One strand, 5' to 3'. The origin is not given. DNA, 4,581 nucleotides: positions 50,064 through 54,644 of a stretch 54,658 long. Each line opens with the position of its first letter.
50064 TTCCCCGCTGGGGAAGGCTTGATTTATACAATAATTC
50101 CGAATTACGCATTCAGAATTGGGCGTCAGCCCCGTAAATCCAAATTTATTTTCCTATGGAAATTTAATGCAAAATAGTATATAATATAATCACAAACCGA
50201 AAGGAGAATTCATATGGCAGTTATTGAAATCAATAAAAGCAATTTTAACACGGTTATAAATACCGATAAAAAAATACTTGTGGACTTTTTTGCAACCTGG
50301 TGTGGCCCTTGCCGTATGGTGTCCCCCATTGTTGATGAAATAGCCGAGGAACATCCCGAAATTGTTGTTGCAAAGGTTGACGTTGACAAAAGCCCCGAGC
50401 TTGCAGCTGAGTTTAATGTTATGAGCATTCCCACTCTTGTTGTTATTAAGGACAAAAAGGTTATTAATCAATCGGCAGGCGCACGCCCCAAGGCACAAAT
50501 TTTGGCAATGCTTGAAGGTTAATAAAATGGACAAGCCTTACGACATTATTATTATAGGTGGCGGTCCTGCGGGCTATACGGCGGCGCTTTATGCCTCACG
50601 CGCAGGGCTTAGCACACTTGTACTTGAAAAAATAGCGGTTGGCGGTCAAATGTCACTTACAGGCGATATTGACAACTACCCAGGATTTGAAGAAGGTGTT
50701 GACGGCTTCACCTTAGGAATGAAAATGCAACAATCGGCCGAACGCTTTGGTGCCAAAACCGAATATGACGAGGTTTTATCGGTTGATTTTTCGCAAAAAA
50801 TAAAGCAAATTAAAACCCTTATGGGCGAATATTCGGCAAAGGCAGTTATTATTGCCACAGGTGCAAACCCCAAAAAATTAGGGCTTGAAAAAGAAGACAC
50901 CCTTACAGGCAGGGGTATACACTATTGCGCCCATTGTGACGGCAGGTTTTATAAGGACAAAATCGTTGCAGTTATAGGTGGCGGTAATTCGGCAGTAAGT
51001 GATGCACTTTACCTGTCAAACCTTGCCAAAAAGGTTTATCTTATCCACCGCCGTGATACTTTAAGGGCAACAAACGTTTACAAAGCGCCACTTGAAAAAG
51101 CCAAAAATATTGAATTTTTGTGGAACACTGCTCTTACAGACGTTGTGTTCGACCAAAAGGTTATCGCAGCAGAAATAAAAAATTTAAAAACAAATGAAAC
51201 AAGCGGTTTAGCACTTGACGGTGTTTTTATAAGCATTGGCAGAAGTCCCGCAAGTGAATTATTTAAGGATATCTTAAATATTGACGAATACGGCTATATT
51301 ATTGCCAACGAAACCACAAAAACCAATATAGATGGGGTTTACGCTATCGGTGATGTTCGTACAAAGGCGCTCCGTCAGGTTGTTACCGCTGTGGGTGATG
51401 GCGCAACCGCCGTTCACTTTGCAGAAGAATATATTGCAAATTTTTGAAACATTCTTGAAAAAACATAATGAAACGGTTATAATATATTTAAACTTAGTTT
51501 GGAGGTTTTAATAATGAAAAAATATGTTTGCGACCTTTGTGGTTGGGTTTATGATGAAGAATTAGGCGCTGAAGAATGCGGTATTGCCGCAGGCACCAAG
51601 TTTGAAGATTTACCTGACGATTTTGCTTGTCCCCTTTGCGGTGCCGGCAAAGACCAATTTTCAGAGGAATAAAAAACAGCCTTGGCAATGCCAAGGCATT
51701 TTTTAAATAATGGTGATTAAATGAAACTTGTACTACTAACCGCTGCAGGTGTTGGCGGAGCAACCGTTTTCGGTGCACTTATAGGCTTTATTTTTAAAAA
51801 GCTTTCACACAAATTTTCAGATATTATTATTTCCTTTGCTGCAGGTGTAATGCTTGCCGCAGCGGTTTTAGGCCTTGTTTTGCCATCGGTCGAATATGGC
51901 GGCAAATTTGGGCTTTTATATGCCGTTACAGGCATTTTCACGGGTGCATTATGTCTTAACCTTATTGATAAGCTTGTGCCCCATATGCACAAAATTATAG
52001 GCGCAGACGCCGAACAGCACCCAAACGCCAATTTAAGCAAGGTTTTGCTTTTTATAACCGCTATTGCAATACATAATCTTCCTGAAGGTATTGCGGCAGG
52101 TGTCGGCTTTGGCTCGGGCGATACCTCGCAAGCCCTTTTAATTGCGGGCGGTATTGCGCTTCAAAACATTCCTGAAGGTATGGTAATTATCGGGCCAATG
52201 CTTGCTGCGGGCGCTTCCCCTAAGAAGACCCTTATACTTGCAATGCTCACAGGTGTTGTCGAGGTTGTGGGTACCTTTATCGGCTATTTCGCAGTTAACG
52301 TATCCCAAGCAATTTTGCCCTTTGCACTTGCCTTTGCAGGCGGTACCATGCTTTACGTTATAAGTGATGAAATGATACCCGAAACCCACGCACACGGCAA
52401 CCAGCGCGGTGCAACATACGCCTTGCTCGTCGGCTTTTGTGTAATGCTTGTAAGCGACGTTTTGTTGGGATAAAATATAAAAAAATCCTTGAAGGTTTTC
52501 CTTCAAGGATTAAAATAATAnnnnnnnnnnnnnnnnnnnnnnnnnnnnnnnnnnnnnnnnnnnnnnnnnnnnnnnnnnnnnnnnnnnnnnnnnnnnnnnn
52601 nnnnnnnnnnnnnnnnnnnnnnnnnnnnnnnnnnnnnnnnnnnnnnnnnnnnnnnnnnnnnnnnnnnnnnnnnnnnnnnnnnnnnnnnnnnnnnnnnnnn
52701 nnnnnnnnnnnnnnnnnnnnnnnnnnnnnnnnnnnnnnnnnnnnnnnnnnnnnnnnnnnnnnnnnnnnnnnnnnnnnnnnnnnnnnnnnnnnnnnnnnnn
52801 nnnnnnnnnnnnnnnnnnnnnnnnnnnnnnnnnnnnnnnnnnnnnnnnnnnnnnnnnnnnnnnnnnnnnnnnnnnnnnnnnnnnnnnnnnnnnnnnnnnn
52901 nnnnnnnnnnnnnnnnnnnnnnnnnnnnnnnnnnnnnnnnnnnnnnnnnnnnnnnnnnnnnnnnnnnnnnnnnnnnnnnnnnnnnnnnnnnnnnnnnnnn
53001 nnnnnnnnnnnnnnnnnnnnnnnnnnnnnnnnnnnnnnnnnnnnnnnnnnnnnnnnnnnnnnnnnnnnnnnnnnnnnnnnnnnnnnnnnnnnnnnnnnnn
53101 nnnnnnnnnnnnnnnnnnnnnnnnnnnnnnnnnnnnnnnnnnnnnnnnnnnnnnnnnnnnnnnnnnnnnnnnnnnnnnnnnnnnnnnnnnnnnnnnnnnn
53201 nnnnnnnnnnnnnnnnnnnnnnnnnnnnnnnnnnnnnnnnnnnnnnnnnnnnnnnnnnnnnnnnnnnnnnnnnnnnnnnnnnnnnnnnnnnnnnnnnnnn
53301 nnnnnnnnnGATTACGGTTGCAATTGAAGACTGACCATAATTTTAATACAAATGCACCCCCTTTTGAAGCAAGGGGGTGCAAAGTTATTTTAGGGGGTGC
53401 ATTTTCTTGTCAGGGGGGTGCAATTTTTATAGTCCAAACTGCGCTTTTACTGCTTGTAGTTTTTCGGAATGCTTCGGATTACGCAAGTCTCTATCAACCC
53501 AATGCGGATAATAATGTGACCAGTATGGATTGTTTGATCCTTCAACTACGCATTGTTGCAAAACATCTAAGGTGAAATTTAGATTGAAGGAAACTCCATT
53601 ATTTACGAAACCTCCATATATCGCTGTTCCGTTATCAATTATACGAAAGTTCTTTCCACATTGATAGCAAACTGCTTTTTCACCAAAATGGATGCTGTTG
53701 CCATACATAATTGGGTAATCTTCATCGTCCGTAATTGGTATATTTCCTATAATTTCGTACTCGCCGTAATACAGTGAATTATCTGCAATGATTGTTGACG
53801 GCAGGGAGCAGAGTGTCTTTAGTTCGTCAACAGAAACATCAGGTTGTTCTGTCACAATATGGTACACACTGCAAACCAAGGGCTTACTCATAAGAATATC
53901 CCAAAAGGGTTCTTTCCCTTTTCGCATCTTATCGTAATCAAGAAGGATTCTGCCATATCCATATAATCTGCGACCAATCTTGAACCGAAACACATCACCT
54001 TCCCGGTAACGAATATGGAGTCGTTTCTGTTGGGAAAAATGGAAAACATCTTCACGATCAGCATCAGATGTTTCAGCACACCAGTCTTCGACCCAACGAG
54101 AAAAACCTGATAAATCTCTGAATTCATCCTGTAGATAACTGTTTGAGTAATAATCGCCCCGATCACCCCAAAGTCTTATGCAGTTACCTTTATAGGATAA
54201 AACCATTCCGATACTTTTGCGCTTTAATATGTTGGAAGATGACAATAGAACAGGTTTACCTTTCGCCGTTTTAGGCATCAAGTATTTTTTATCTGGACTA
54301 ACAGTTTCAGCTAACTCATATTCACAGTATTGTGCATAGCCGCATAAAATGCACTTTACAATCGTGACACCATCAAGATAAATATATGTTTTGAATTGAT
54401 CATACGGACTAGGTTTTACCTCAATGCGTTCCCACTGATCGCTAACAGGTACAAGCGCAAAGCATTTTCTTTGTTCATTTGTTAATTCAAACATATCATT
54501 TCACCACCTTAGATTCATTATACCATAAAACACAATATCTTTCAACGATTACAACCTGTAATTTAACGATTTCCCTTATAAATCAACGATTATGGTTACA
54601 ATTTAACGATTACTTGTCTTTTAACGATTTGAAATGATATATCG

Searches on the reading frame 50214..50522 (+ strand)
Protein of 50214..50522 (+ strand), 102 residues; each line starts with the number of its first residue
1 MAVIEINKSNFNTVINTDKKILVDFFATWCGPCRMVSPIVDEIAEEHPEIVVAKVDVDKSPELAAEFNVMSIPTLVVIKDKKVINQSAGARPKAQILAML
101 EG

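Call 49: find_encoding_contigs(protein=window:50214-50522:+, flank=1500, max_places=10)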
Protein window:50214-50522:+ (102 aa): 9 contigs read that carry it; 5 places shown.
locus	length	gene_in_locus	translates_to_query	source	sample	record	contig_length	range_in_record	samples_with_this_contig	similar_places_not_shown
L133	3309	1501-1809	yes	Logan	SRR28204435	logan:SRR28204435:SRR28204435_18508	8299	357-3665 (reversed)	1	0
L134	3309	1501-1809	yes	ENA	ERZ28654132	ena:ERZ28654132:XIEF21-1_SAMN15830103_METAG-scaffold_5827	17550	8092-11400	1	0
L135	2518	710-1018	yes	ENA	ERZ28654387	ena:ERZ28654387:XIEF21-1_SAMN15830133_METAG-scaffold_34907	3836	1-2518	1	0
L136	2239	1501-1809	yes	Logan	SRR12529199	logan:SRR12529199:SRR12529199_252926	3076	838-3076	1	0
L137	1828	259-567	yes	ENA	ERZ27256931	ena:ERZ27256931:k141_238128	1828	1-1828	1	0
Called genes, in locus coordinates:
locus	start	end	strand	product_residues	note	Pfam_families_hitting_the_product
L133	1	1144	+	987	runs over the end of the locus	PF00005:ABC_tran, PF02463:SMC_N, PF13555:AAA_29 (faint), PF02687:FtsX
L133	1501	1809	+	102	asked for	PF00085:Thioredoxin, PF14595:Thioredoxin_9, PF13098:Thioredoxin_2, PF13192:Thioredoxin_3 (weak), PF13905:Thioredoxin_8 (faint)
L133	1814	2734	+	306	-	PF00890:FAD_binding_2 (weak), PF01134:GIDA (faint), PF01266:DAO (weak), PF01946:Thi4 (weak), PF07992:Pyr_redox_2, PF12831:FAD_oxidored, PF13738:Pyr_redox_3, PF00070:Pyr_redox, +4 more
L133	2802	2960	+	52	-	PF00301:Rubredoxin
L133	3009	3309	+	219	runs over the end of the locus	?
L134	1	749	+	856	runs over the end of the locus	PF00005:ABC_tran, PF02463:SMC_N, PF13555:AAA_29 (faint)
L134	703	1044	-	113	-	-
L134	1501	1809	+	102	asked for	PF00085:Thioredoxin, PF14595:Thioredoxin_9, PF13098:Thioredoxin_2, PF13192:Thioredoxin_3 (weak), PF13905:Thioredoxin_8 (faint)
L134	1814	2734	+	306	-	PF00890:FAD_binding_2 (weak), PF01134:GIDA (faint), PF01266:DAO (faint), PF01946:Thi4 (weak), PF07992:Pyr_redox_2, PF12831:FAD_oxidored, PF13738:Pyr_redox_3, PF00070:Pyr_redox, +3 more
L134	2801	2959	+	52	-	PF00301:Rubredoxin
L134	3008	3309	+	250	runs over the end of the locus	PF02535:Zip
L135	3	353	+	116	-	?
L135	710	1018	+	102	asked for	PF00085:Thioredoxin, PF14595:Thioredoxin_9, PF13098:Thioredoxin_2, PF13192:Thioredoxin_3 (weak), PF13905:Thioredoxin_8 (faint)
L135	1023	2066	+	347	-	-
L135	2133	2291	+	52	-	PF00301:Rubredoxin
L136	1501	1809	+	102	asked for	PF00085:Thioredoxin, PF14595:Thioredoxin_9, PF13098:Thioredoxin_2, PF13192:Thioredoxin_3 (weak), PF13905:Thioredoxin_8 (faint)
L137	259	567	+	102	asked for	PF00085:Thioredoxin, PF14595:Thioredoxin_9, PF13098:Thioredoxin_2, PF13192:Thioredoxin_3 (weak), PF13905:Thioredoxin_8 (faint)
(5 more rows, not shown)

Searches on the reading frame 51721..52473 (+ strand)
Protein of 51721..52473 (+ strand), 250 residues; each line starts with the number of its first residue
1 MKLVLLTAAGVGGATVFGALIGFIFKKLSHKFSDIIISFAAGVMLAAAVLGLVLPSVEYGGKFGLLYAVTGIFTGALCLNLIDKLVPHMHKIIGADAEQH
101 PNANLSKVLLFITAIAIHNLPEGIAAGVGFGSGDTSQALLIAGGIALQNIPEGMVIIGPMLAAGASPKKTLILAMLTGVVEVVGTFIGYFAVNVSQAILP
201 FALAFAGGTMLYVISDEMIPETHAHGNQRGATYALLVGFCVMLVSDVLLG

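Call 78: search_protein_families(library=pfam, proteins=[window:51721-52473:+], max_evalue=0.00001)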
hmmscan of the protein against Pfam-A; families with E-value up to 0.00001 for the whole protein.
window:51721-52473:+ (250 aa): 1 family
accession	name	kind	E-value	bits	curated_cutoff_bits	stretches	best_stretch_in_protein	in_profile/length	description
PF02535.28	Zip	-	1.5e-25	90.6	35.1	1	108-244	178-321/323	ZIP Zinc transporter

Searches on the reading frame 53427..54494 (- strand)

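Call 78: search_protein_families(library=pfam, proteins=[window:53427-54494:-], max_evalue=0.00001)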
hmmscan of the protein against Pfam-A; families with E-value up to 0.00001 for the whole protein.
window:53427-54494:- (355 aa): 1 family
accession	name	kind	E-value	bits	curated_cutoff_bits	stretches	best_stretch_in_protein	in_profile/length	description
PF15428.11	Imm26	-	2.1e-19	70.2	23.3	1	164-269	1-102/107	Immunity protein 26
